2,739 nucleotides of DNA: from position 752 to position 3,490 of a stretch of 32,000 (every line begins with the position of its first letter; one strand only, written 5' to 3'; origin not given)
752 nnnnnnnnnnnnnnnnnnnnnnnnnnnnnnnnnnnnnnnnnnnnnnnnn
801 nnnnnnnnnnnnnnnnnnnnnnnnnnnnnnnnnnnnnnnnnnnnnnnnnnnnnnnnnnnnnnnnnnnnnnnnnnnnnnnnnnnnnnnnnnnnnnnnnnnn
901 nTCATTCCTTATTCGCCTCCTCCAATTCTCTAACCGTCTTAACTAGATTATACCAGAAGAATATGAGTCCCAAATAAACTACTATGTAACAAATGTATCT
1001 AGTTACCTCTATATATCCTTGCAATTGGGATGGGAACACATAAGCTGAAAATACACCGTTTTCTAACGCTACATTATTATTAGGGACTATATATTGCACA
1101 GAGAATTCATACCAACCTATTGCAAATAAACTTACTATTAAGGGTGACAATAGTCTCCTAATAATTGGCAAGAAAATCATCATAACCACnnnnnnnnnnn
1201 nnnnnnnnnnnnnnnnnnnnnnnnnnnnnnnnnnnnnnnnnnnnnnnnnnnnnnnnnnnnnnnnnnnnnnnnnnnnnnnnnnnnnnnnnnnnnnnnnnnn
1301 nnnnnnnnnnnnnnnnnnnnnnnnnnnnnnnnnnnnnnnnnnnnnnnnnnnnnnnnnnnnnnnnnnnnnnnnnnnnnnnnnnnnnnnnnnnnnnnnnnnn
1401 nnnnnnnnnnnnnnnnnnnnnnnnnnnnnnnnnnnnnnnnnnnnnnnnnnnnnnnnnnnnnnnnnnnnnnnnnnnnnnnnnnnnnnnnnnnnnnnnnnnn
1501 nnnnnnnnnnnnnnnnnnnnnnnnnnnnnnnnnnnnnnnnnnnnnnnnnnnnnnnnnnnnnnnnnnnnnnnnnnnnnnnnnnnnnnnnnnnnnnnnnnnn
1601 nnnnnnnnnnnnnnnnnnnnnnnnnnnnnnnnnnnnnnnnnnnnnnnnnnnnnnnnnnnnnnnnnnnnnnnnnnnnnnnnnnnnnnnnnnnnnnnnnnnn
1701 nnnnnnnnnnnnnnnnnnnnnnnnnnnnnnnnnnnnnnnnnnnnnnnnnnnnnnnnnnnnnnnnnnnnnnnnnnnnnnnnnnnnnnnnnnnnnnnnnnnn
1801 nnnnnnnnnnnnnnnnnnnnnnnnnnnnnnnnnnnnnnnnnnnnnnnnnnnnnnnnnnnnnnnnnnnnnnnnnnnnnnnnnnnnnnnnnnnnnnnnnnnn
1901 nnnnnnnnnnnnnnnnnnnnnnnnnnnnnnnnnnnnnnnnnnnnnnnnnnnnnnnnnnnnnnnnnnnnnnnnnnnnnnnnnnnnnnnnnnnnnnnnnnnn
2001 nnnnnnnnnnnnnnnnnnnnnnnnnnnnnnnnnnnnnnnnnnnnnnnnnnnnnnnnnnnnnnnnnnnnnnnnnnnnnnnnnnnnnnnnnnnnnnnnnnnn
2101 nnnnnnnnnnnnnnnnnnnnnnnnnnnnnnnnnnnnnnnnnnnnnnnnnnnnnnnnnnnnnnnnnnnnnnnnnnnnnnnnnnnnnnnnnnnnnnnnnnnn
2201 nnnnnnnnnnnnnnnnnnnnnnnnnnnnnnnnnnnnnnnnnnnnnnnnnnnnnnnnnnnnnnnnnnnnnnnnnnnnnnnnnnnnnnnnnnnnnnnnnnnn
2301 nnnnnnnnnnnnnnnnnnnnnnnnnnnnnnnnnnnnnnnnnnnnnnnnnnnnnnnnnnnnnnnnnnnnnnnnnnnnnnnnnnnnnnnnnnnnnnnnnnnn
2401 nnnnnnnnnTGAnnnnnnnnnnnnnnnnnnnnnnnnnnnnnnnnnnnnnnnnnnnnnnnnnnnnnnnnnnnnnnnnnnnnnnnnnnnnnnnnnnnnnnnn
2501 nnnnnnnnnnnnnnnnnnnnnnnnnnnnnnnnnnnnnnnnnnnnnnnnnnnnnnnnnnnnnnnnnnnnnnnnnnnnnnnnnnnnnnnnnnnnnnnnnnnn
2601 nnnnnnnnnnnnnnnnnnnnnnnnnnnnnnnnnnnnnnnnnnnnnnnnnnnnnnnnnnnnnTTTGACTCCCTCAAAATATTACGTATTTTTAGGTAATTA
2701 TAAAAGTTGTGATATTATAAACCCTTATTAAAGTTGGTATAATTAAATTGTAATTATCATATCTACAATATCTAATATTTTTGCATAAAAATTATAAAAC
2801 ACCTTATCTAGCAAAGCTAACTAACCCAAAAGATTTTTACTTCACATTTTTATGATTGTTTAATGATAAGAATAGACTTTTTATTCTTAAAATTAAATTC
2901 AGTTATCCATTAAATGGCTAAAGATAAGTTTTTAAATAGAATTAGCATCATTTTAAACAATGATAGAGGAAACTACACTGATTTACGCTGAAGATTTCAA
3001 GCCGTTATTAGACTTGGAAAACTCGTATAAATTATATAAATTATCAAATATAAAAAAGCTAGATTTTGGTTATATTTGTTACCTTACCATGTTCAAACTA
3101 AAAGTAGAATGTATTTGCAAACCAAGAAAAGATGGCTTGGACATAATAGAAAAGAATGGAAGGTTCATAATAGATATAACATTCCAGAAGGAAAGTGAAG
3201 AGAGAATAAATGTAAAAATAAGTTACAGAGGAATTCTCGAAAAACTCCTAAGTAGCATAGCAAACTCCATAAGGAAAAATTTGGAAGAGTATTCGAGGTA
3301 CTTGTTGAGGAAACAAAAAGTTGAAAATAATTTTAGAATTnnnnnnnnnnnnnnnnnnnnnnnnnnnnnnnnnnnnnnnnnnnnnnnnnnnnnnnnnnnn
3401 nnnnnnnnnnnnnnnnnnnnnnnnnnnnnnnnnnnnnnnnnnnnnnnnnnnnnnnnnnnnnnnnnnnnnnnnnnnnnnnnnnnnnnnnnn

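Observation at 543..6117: Dense cytoplasmic sulfur-relay island with two TusA domains, two unrelated DsrE-like proteins and a YeeE-type channel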

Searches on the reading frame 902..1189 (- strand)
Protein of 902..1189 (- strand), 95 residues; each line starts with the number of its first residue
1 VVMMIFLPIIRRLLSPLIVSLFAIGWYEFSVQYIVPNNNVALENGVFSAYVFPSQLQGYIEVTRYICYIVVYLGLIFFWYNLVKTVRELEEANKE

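Call 3: search_protein_families(library=pfam, proteins=[window:902-1189:-], max_evalue=0.1)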
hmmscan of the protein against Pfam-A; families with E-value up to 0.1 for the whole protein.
window:902-1189:- (95 aa): 1 family
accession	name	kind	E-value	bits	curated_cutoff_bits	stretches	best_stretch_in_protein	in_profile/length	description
PF20664.2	DUF6814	-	0.017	15.8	25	0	4-33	40-69/71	Family of unknown function (DUF6814)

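Call 4: search_protein_families(library=ncbifam, proteins=[window:902-1189:-], max_evalue=0.1)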
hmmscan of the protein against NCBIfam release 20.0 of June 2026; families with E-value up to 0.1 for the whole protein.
window:902-1189:- (95 aa): 3 families
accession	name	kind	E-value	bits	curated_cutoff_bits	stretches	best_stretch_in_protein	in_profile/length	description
NF045996.1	MAG0920_fam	subfamily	0.025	14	43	1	2-82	9-90/232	MAG0920 family protein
TIGR03459.1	crt_membr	equivalog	0.041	12.8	439.4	1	43-87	344-388/470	alpha-(1->6)-mannopyranosyltransferase A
TIGR02737.1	caa3_CtaG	equivalog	0.044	13.3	279.35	1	36-91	120-177/281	cytochrome c oxidase assembly factor CtaG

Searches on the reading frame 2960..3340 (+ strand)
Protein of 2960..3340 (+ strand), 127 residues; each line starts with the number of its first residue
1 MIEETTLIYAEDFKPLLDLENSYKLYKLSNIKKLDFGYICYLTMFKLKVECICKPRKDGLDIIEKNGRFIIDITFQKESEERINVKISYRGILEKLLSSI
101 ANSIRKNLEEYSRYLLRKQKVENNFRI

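Call 54: search_solved_structures(query=A4, max_evalue=10, show_alignments=2)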
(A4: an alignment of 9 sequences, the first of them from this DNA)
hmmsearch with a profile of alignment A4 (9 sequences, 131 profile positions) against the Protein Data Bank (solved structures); distinct sequences matched with E-value up to 10: 3.
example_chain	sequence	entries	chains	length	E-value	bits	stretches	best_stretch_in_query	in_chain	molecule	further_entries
4w5x_B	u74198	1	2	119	0.23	14.6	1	35-80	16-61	Late protein H7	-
3cvj_A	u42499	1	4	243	0.28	14.4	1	53-117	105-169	Putative phosphoheptose isomerase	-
4w60_A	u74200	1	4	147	0.3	14.3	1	35-80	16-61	Late protein H7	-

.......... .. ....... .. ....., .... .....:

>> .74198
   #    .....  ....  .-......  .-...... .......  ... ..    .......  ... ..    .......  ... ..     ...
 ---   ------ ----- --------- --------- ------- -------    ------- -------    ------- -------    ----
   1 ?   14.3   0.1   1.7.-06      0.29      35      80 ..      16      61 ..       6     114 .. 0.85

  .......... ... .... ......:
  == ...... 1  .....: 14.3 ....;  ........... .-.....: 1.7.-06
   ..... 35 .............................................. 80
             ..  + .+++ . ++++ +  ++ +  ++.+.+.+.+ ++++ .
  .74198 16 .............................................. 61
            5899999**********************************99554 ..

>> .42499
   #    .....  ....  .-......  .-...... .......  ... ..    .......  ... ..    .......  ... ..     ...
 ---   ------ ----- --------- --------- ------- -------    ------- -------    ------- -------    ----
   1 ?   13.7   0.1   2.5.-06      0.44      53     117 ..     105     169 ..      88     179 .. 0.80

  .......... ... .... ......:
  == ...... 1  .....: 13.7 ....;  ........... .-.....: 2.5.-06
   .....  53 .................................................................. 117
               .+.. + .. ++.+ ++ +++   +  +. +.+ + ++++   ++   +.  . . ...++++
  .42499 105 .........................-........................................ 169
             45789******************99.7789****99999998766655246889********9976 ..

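Call 55: search_protein_families(library=pfam, alignment_id=A4, max_evalue=10)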
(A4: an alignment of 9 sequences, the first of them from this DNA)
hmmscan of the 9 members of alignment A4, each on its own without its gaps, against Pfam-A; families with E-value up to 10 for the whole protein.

A. member 1, seq(127 aa): 2 families
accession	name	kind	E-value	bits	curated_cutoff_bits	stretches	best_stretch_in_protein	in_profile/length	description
PF16837.10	SF3A3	-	0.013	16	27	1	17-46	12-39/49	Pre-mRNA-splicing factor SF3A3, of SF3a complex, Prp9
PF21205.3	Rep3_C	-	0.1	13.3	21.1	1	11-32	3-22/59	Initiator Rep protein, WH2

B. families by the number of members that match (of 9 scanned): 10 families
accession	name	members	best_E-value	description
PF16837.10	SF3A3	2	0.013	Pre-mRNA-splicing factor SF3A3, of SF3a complex, Prp9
PF20470.4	HTH_61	2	0.015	Helix-turn-helix domain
PF21205.3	Rep3_C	2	0.026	Initiator Rep protein, WH2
PF05958.17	tRNA_U5-meth_tr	1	0.0063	tRNA (Uracil-5-)-methyltransferase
PF24737.1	DUF7688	1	0.016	Domain of unknown function (DUF7688)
PF11485.14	STK_08120-like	1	0.017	STK_08120-like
PF14039.11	YusW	1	0.059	YusW-like protein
PF12262.14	Lipase_bact_N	1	0.063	Bacterial virulence factor lipase N-terminal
PF18304.6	SabA_adhesion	1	0.074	SabA N-terminal extracellular adhesion domain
PF00961.24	LAGLIDADG_1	1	0.92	LAGLIDADG endonuclease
